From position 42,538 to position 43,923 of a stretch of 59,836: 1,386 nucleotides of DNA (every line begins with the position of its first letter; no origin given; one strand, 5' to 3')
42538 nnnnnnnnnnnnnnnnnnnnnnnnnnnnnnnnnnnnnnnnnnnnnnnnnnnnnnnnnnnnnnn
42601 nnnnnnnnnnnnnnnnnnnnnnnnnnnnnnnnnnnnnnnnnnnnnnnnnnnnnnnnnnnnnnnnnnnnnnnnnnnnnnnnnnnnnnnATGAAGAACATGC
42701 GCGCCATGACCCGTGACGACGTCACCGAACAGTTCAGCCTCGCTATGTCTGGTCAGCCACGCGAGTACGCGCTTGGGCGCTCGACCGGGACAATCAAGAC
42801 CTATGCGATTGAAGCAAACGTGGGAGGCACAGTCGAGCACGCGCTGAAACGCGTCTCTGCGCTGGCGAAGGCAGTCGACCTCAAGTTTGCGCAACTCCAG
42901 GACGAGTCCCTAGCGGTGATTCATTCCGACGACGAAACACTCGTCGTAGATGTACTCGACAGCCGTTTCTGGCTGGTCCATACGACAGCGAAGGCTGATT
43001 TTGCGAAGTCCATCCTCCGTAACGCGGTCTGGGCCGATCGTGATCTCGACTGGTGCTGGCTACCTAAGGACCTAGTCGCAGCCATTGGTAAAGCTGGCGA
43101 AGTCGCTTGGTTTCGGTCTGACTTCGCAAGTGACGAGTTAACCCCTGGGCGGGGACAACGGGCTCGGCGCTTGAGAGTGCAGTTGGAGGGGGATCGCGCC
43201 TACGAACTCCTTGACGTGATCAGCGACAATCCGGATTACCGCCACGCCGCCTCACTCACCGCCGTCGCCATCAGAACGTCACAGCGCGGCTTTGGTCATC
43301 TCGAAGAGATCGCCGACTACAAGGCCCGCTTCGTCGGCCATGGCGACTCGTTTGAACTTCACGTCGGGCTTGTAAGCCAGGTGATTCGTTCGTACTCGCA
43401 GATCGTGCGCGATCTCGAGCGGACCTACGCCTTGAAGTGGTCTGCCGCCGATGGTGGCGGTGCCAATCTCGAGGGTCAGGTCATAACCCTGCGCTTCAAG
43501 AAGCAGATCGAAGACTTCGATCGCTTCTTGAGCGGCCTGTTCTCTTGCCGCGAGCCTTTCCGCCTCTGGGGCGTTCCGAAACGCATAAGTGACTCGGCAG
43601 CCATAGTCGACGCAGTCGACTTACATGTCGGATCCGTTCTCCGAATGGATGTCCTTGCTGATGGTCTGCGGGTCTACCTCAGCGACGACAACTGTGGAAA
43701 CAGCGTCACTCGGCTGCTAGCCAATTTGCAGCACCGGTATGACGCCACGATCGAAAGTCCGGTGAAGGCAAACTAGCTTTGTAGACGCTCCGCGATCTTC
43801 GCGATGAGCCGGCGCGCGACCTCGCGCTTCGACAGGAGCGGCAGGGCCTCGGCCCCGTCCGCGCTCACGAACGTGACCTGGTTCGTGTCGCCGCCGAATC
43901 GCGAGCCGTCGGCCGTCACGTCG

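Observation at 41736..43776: Low-GC two-gene island: RecB/Cas4-like PD-(D/E)xK protein + 362-aa orphan partner, a candidate undescribed defence or conflict module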

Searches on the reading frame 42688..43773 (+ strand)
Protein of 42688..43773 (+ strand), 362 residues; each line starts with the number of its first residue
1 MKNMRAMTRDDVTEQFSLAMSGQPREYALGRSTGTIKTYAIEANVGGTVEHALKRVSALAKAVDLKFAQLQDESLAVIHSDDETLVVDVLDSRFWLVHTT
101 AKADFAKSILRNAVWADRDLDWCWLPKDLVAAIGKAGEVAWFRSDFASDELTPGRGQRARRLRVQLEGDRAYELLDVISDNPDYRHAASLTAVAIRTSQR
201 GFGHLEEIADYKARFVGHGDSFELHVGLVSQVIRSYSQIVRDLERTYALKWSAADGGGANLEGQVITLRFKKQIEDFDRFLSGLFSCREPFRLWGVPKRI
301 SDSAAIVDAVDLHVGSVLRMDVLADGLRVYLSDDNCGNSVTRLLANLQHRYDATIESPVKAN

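Call 3: search_protein_families(library=pfam, proteins=[window:42688-43773:+], max_evalue=1)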
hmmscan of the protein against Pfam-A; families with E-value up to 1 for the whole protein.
window:42688-43773:+ (362 aa): 0 families

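Call 4: search_protein_families(library=padloc, proteins=[window:42688-43773:+], max_evalue=1)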
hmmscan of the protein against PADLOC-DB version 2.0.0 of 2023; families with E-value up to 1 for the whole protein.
window:42688-43773:+ (362 aa): 1 family
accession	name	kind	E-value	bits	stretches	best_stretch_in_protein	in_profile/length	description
PDLC03116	Specificity_I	-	0.02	12.1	1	210-291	234-317/409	Type I specificity subunit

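Call 5: search_protein_families(library=ncbifam, proteins=[window:42688-43773:+], max_evalue=1)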
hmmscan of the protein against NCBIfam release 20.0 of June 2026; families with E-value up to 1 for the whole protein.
window:42688-43773:+ (362 aa): 0 families

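Call 7: find_homologous_proteins(query=window:42688-43773:+)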
Query window:42688-43773:+ (362 aa): 342 proteins with E <= 0.001 among 7672 candidates; the best 120 are listed.
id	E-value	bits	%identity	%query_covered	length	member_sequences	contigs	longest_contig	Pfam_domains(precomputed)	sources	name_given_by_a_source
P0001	2.6e-226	768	95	100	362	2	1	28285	PF25924.1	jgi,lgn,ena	jgi:hypothetical protein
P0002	9.6e-130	451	56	99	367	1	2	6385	PF25924.1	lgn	-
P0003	5.1e-125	435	54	99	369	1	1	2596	PF25924.1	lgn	-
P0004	6.1e-125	435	55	98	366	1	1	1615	PF25924.1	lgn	-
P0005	2.9e-122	426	58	90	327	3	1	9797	PF25924.1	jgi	-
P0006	1.8e-121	424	57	91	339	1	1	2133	PF25924.1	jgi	-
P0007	1.9e-121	423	58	94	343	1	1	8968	PF25924.1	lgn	-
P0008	1.5e-116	407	53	98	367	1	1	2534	PF25924.1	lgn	-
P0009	1.2e-115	404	51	97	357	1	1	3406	PF25924.1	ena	-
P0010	4.1e-100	353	45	96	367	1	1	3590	PF25924.1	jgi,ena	-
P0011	1.0e-98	349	45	98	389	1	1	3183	PF25924.1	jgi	jgi:hypothetical protein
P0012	2.3e-94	334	45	100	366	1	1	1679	PF25924.1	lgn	-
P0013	7.0e-93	330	43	98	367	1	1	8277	PF25924.1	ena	-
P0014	3.1e-92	327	45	97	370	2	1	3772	PF25924.1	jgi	jgi:hypothetical protein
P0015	1.9e-91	325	43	97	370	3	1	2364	PF25924.1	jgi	jgi:hypothetical protein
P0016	7.9e-90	319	46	91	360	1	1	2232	PF25924.1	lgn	-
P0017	2.2e-89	318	46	96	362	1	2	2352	PF25924.1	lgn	-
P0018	2.0e-88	315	44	90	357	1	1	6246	PF25924.1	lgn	-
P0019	4.0e-88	314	44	88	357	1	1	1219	PF25924.1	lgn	-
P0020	6.2e-88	313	45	90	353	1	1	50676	PF25924.1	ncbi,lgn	-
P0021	6.3e-88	313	44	98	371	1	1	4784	PF25924.1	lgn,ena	-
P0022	1.5e-87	312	45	88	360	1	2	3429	PF25924.1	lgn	-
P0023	1.6e-87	312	44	91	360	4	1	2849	PF25924.1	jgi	jgi:hypothetical protein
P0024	3.8e-86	307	43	97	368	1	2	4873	PF25924.1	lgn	-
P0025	1.7e-85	305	43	88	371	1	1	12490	PF25924.1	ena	-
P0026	4.5e-85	304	43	88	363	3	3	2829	PF25924.1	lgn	-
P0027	2.2e-84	302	45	89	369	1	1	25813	PF25924.1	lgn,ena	-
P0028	1.9e-83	298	41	96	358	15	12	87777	PF25924.1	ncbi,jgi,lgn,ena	ncbi:MAG: hypothetical protein ABSG37_11985 [Candidatus Limnocylindrales bacterium]|jgi:hypothetical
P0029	5.0e-83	297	43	91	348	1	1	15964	PF25924.1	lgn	-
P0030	5.9e-83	297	45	90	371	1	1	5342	PF25924.1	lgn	-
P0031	3.1e-82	295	44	90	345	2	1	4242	PF25924.1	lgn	-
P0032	4.9e-82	294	42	99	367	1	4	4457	PF25924.1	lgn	-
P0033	7.3e-82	293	44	90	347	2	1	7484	PF25924.1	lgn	-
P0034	7.9e-82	293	41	96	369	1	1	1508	PF25924.1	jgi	jgi:hypothetical protein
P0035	8.3e-82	293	41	97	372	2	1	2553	PF25924.1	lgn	-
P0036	1.4e-81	292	40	98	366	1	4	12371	PF25924.1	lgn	-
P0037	1.3e-80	289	42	98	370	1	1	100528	PF25924.1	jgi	jgi:hypothetical protein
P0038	3.9e-80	288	40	99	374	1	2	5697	PF25924.1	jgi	jgi:hypothetical protein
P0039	7.2e-80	287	41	96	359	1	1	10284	PF25924.1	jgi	jgi:hypothetical protein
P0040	1.1e-79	286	40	97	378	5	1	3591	PF25924.1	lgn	-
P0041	4.2e-79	284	43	90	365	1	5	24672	PF25924.1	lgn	-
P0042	1.3e-78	283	39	97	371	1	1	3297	PF25924.1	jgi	jgi:hypothetical protein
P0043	1.3e-78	283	39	96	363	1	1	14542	PF25924.1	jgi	jgi:hypothetical protein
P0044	1.8e-78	282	40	98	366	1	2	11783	PF25924.1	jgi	jgi:hypothetical protein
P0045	3.7e-78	281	40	96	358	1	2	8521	PF25924.1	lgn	-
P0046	7.7e-78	280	41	96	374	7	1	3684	PF25924.1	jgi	-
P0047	1.2e-77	279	40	96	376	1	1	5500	PF25924.1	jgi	jgi:hypothetical protein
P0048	1.2e-75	273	40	97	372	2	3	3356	PF25924.1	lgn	-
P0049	9.1e-75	270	40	96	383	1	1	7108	PF25924.1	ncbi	-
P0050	1.3e-71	260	40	88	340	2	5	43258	PF25924.1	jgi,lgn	-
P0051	6.4e-69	251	41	90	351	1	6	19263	PF25924.1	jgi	jgi:hypothetical protein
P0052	1.0e-67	247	39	98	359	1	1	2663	PF25924.1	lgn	-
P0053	1.1e-67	247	40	88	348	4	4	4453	PF25924.1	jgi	-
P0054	4.6e-67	245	41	90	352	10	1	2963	PF25924.1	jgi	jgi:hypothetical protein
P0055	5.2e-67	244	38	96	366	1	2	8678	PF25924.1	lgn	-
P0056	7.5e-67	244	40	90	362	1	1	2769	PF25924.1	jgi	jgi:hypothetical protein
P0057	9.2e-67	244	39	88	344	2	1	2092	PF25924.1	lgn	-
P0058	3.0e-66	242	40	98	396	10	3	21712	PF25924.1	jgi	jgi:hypothetical protein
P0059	4.3e-66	241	39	88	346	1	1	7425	PF25924.1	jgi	jgi:hypothetical protein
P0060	8.7e-66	240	38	95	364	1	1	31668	PF25924.1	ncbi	-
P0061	4.1e-65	238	40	90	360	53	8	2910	PF25924.1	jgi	jgi:hypothetical protein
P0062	1.3e-64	237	40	90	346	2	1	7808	PF25924.1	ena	-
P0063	1.8e-64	236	36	98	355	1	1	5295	PF25924.1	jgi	jgi:hypothetical protein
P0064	1.9e-64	236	37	97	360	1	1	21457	PF25924.1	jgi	jgi:hypothetical protein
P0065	4.8e-64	235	38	96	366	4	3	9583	PF25924.1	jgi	jgi:hypothetical protein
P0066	5.3e-64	235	37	97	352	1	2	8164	PF25924.1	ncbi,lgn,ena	-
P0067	5.4e-64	235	41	88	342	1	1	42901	PF25924.1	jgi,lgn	-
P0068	1.3e-63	233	38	98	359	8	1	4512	PF25924.1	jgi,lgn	-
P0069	1.4e-63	233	41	79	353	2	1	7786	PF25924.1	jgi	jgi:hypothetical protein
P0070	2.2e-63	233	38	97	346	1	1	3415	PF25924.1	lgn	-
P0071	2.2e-63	233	38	98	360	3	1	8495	PF25924.1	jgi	jgi:hypothetical protein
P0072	3.2e-63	232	41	88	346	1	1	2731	PF25924.1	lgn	-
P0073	3.7e-63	232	41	88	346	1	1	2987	PF25924.1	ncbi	-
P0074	9.0e-63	231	43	76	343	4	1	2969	PF25924.1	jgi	jgi:hypothetical protein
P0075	3.4e-62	229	37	98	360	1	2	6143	PF25924.1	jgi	jgi:hypothetical protein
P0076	4.9e-62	228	39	96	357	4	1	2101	PF25924.1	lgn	-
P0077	1.2e-61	227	37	96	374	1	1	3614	PF25924.1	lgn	-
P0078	5.4e-61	225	38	97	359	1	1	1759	PF25924.1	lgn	-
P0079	6.7e-61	224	39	88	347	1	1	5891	PF25924.1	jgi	jgi:hypothetical protein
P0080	6.9e-61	224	41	88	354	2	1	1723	PF25924.1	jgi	jgi:hypothetical protein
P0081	1.2e-60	223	42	75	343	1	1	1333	PF25924.1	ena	-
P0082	1.7e-60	223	42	75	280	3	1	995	PF25924.1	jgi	-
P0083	1.8e-60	223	35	97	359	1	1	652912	PF25924.1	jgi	jgi:hypothetical protein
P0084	2.0e-60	223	36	96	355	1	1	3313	PF25924.1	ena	-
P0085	2.8e-60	222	40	89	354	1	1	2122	PF25924.1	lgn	-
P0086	2.8e-60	222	39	92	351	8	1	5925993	PF25924.1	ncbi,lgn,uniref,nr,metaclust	ncbi:hypothetical protein [Thermostaphylospora chromogena]|uniref:Uncharacterized protein n=1 Tax=Th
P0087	3.0e-60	222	48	60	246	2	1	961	PF25924.1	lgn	-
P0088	3.0e-60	222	39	88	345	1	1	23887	PF25924.1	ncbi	ncbi:MAG: hypothetical protein AB1673_15350 [Actinomycetota bacterium]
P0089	5.7e-60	221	40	91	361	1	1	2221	PF25924.1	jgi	jgi:hypothetical protein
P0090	1.1e-59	220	39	89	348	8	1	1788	PF25924.1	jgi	-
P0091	1.3e-59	220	39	88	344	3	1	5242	PF25924.1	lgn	-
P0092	1.6e-59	220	38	88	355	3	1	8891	PF25924.1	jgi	-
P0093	3.2e-59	219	37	88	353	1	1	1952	PF25924.1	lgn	-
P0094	4.9e-59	218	40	90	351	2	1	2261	PF25924.1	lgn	-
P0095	1.1e-58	217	37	91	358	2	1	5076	PF25924.1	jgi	jgi:hypothetical protein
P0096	1.6e-58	217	43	77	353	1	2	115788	PF25924.1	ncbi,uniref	ncbi:hypothetical protein AB0I95_13975 [Micromonospora sp. NPDC049751]|uniref:hypothetical protein n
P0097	3.3e-58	216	37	88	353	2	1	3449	PF25924.1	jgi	jgi:hypothetical protein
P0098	3.5e-58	215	39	88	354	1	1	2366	PF25924.1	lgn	-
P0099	4.7e-58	215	41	91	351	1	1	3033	PF25924.1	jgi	jgi:hypothetical protein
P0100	4.8e-58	215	39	88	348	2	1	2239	PF25924.1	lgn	-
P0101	5.5e-58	215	39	96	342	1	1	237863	PF25924.1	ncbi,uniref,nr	ncbi:hypothetical protein [Pseudofrankia asymbiotica]|uniref:Uncharacterized protein n=1 Tax=Pseudof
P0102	7.8e-58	214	37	98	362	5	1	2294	PF25924.1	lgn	-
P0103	8.2e-58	214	41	75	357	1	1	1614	PF25924.1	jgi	jgi:hypothetical protein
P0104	9.0e-58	214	41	76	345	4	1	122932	PF25924.1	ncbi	-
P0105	1.0e-57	214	41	75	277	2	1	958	PF25924.1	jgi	jgi:hypothetical protein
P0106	1.3e-57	214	39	88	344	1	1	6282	PF25924.1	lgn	-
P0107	1.4e-57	213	37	96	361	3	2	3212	PF25924.1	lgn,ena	-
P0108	1.6e-57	213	40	79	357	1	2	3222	PF25924.1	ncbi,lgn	-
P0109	2.5e-57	213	37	91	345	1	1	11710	PF25924.1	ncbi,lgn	-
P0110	2.5e-57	213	38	90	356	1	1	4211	PF25924.1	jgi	jgi:hypothetical protein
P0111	3.1e-57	212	38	88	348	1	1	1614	PF25924.1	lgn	-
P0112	3.3e-57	212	37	88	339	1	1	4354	PF25924.1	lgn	-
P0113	3.4e-57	212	38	92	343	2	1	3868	PF25924.1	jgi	jgi:hypothetical protein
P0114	4.0e-57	212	37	91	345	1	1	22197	PF25924.1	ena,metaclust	metaclust:\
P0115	7.4e-57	211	42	78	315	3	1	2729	PF25924.1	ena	-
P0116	8.1e-57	211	40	76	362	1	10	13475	PF25924.1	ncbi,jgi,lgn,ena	-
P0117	1.0e-56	211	39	88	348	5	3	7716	PF25924.1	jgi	jgi:hypothetical protein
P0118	1.1e-56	210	35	96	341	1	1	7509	PF25924.1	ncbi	-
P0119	1.2e-56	210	41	76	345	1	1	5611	PF25924.1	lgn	-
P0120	1.3e-56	210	38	90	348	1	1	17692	PF25924.1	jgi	jgi:hypothetical protein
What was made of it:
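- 42688..43776 (+): Gene B (362 aa): MJECL33-family (PF25924; phrog_22469) protein made of about three alpha/beta modules with weak TBP-like resemblance. Function unknown. 342 homologues, and all 120 listed carry PF25924 (call 7).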

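Call 9: search_protein_families(library=pfam, proteins=[P0086, P0028, P0001, P0101], max_evalue=10)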
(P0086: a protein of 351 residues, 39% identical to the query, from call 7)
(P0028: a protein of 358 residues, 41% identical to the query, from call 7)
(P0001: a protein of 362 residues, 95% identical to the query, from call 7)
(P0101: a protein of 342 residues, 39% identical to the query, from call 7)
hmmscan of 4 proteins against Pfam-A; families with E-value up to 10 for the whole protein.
P0086 (351 aa): 0 families

P0028 (358 aa): 0 families

P0001 (362 aa): 0 families

P0101 (342 aa): 0 families

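Call 11: find_encoding_contigs(protein=P0086, flank=8000, max_places=3)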
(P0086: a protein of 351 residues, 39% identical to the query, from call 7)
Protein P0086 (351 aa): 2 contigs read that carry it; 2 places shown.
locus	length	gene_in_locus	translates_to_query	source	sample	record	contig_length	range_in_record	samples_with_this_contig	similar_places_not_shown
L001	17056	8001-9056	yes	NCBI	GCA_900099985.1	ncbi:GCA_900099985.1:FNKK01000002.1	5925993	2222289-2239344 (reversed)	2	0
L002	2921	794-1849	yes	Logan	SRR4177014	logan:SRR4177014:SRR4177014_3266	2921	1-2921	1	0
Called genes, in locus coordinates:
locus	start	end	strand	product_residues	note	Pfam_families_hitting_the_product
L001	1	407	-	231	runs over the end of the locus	PF00440:TetR_N, PF02909:TetR_C_1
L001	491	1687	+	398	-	PF01494:FAD_binding_3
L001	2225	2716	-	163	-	PF00903:Glyoxalase, PF18029:Glyoxalase_6 (weak)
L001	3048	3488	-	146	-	PF00903:Glyoxalase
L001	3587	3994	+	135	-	PF12840:HTH_20, PF01022:HTH_5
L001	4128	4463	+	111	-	PF01022:HTH_5, PF12802:MarR_2 (weak), PF12840:HTH_20, PF01978:TrmB (weak), PF09339:HTH_IclR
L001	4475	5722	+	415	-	PF13489:Methyltransf_23, PF01209:Ubie_methyltran, PF13847:Methyltransf_31, PF08241:Methyltransf_11, PF08242:Methyltransf_12, PF13649:Methyltransf_25, PF13302:Acetyltransf_3, PF13420:Acetyltransf_4, +6 more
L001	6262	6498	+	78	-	-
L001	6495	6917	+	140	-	PF01850:PIN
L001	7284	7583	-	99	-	-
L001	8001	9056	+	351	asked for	PF25924:MJECL33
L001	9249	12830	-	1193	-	PF00176:SNF2-rel_dom, PF00270:DEAD (weak), PF04851:ResIII, PF00271:Helicase_C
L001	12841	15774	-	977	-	PF06634:DUF1156, PF01170:UPF0020 (faint), PF01555:N6_N4_Mtase (weak)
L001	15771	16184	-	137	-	PF24728:DUF7680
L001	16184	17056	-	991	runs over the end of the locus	PF04465:DUF499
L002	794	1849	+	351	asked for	PF25924:MJECL33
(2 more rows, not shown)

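Call 12: find_encoding_contigs(protein=P0001, flank=10000, max_places=3)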
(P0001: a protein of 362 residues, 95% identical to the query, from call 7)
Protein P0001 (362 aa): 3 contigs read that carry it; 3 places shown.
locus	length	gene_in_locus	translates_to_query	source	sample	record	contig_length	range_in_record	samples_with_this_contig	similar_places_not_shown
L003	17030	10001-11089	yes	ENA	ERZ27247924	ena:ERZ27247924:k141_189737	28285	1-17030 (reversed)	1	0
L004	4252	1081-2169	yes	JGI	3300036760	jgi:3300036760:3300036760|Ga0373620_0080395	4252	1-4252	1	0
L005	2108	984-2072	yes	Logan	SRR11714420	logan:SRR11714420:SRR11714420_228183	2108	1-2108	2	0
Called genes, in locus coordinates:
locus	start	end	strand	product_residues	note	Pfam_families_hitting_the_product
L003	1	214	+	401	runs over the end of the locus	-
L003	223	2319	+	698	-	PF14742:GDE_N_bis, PF22422:MGH1-like_GH, PF06202:GDE_C (weak), PF01204:Trehalase (weak)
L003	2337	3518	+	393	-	PF13439:Glyco_transf_4, PF00534:Glycos_transf_1, PF20706:GT4-conflict, PF13692:Glyco_trans_1_4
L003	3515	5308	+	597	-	PF00582:Usp, PF00535:Glycos_transf_2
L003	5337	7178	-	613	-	PF00009:GTP_EFTU, PF01926:MMR_HSR1 (weak), PF22042:EF-G_D2, PF03144:GTP_EFTU_D2, PF14492:EFG_III (weak), PF00679:EFG_C, PF21018:BipA_C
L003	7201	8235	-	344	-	PF05977:MFS_3, PF07690:MFS_1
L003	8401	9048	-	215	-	PF00702:Hydrolase, PF13419:HAD_2 (weak)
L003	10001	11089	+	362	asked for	PF25924:MJECL33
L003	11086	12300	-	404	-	PF02441:Flavoprotein, PF04127:DFP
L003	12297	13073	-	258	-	PF03309:Pan_kinase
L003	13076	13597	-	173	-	PF01467:CTP_transf_like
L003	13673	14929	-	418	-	PF01979:Amidohydro_1, PF07969:Amidohydro_3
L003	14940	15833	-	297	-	PF07837:FTCD_N, PF02971:FTCD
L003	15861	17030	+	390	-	?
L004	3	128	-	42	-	?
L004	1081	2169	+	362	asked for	PF25924:MJECL33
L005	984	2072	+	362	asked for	PF25924:MJECL33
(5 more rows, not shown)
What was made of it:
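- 43773..43776 (.): CTAG: overlapping convergent TAG stop codons of B (+) and coaBC (-). This is the right edge of the island, with no intergenic DNA. The arrangement is identical in L003 (call 12).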

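Call 17: find_related_loci(query=A1, collection=genome_contigs, flank=10000)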
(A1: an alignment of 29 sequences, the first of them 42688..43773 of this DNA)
Query A1 (362 aa) in genome_contigs; peptide patterns used: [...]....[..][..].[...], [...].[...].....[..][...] (x = any residue, [..] = any of these).
99 stretches matched a pattern; 65 encode a relative of the query (tblastn E <= 1e-3); 65 distinct loci.
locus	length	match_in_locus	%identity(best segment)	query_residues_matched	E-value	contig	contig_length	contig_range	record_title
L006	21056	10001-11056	44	7-355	1e-98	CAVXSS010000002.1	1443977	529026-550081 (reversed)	MAG: uncultured Chloroflexia bacterium isolate MFD04944.bin.1.66 genome assembly, contig: contig_11278, whole genome sho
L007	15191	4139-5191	44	9-357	4e-94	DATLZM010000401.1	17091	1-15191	MAG TPA_asm: Actinomycetota bacterium isolate SMAG_U13298 k141_586088, whole genome shotgun sequence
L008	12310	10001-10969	45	34-357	5e-92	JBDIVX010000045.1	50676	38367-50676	MAG: Polyangiales bacterium isolate Bin_29 NODE_348_length_50676_cov_7.147342, whole genome shotgun sequence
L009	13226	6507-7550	41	6-354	6e-87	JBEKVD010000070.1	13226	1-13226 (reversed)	MAG: Candidatus Limnocylindrales bacterium isolate SPRUCE 597 SPRUCE_597_70, whole genome shotgun sequence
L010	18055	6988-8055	40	7-357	4e-86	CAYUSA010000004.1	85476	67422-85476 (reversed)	MAG TPA_asm: uncultured Actinomycetes bacterium isolate SRP302447_co1_138 genome assembly, contig: NODE_932_length_85476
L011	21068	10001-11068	41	1-355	7e-83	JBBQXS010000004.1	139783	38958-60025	MAG: Acidimicrobiia bacterium isolate Co_metawrap_2126 Cmw_2126_k141_7231501_length_139783_cov_14.9996, whole genome sho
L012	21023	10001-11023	40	18-358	1e-81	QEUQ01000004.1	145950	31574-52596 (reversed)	MAG: Acidobacteria bacterium isolate ATN3 J3_scaffold_181, whole genome shotgun sequence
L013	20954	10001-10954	41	34-354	2e-75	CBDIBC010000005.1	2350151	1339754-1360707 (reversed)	MAG: Acidimicrobiales bacterium isolate 4629b793-2d24-4bb8-987d-983121dd1e45 genome assembly, contig: contig_5, whole ge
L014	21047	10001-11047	37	7-353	1e-74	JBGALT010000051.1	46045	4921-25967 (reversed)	MAG: Sandaracinaceae bacterium isolate MAG_AAO_H10.10 AAOH10-10_opera_contig_3088, whole genome shotgun sequence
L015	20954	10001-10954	44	34-354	2e-74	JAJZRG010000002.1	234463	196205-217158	MAG: Chloroflexi bacterium isolate SKS1.bin7 NODE_43_length_234463_cov_4.922364, whole genome shotgun sequence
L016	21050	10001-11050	38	7-353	3e-71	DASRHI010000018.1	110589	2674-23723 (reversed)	MAG TPA_asm: Gaiellaceae bacterium isolate SMAG_U10080 k141_1683199, whole genome shotgun sequence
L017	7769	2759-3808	37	7-356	6e-68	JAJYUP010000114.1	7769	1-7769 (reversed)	MAG: Actinomycetes bacterium isolate FK1.bin107 NODE_10765_length_7769_cov_2.377519, whole genome shotgun sequence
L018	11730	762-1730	39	36-361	4e-66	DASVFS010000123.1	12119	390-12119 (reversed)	MAG TPA_asm: Conexibacter sp. isolate SMAG_U2095 k141_271046, whole genome shotgun sequence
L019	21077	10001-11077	37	7-361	3e-66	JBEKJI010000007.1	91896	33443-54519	MAG: Gaiellaceae bacterium isolate SPRUCE 31 SPRUCE_31_7, whole genome shotgun sequence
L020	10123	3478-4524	37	7-352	7e-66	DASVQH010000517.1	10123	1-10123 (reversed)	MAG TPA_asm: Solirubrobacteraceae bacterium isolate SMAG_U3203 k141_84224, whole genome shotgun sequence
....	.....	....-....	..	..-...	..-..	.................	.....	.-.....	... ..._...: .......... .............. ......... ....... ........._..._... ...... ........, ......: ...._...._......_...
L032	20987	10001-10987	35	5-355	3e-58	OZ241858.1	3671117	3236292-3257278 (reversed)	MAG: Candidatus Spongiisocius sp. isolate 36f18321-4a0d-4371-a96b-0c675878e5b3 genome assembly, chromosome: 1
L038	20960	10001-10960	38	26-355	1e-54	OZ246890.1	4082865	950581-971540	MAG: Acidimicrobiia bacterium isolate cb841b48-16cd-465e-8cff-7e5597cbbcdd genome assembly, chromosome: 1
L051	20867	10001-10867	34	66-356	3e-47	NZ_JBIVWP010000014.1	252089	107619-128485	Streptomyces sp. NPDC091025 NPDC091025_362_C6.ctg-0014, whole genome shotgun sequence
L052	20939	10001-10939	34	37-355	4e-47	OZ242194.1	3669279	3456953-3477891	MAG: Acidimicrobiales bacterium isolate b96ec2c2-7b30-4efb-902b-edc41798273b genome assembly, chromosome: 1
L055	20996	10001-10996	32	6-355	3e-42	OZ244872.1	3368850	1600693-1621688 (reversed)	MAG: Candidatus Aldehydirespirator sp. isolate 389653a7-0111-4ae2-a933-d032a7ae712c genome assembly, chromosome: 1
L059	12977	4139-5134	29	36-357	4e-39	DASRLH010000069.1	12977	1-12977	MAG TPA_asm: Tepidisphaeraceae bacterium isolate SMAG_U10183 k141_677398, whole genome shotgun sequence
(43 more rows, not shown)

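Call 23: predict_structure(alignment_id=A1)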
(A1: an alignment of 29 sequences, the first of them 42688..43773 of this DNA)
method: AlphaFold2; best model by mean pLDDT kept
length: 362 residues; sequences in the alignment: 29
mean_pLDDT: 92.5   pTM: 0.91
mean pLDDT of the five models: 92.5, 90.8, 90.4, 90.2, 87.3
residues with pLDDT >= 90: 289; 70-90: 66; 50-70: 7; < 50: 0
segments of 3 or more residues with pLDDT < 50: none
pLDDT, mean of each block of 10 residues (from residue 1): 84 94 78 92 90 96 95 96 95 97 92 90 95 93 90 81 89 87 91 96 96 96 97 97 96 91 96 93 91 95 97 91 98 93 95 90 69
secondary structure, 60 per line:
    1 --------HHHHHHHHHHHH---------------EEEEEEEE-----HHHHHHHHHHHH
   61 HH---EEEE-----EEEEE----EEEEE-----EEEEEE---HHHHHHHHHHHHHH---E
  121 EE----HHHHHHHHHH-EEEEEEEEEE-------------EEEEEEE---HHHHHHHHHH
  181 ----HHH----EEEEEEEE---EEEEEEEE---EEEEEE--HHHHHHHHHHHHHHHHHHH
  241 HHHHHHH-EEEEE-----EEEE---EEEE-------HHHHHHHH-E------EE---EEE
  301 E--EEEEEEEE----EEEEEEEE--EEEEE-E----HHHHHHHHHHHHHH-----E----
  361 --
elements in order: H9-20 E36-43 H49-62 E66-69 E75-79 E84-88 E94-99 H103-116 E120-122 H127-136 E138-147 E161-167 H171-180 E192-199 E203-210 E214-219 H222-247 E249-253 E259-262 E266-269 H277-284 E298-301 E304-311 E316-323 E326-330 H337-350
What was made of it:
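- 42688..43776 (+): AF2 model: pLDDT 92.5, pTM 0.91 (call 23).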
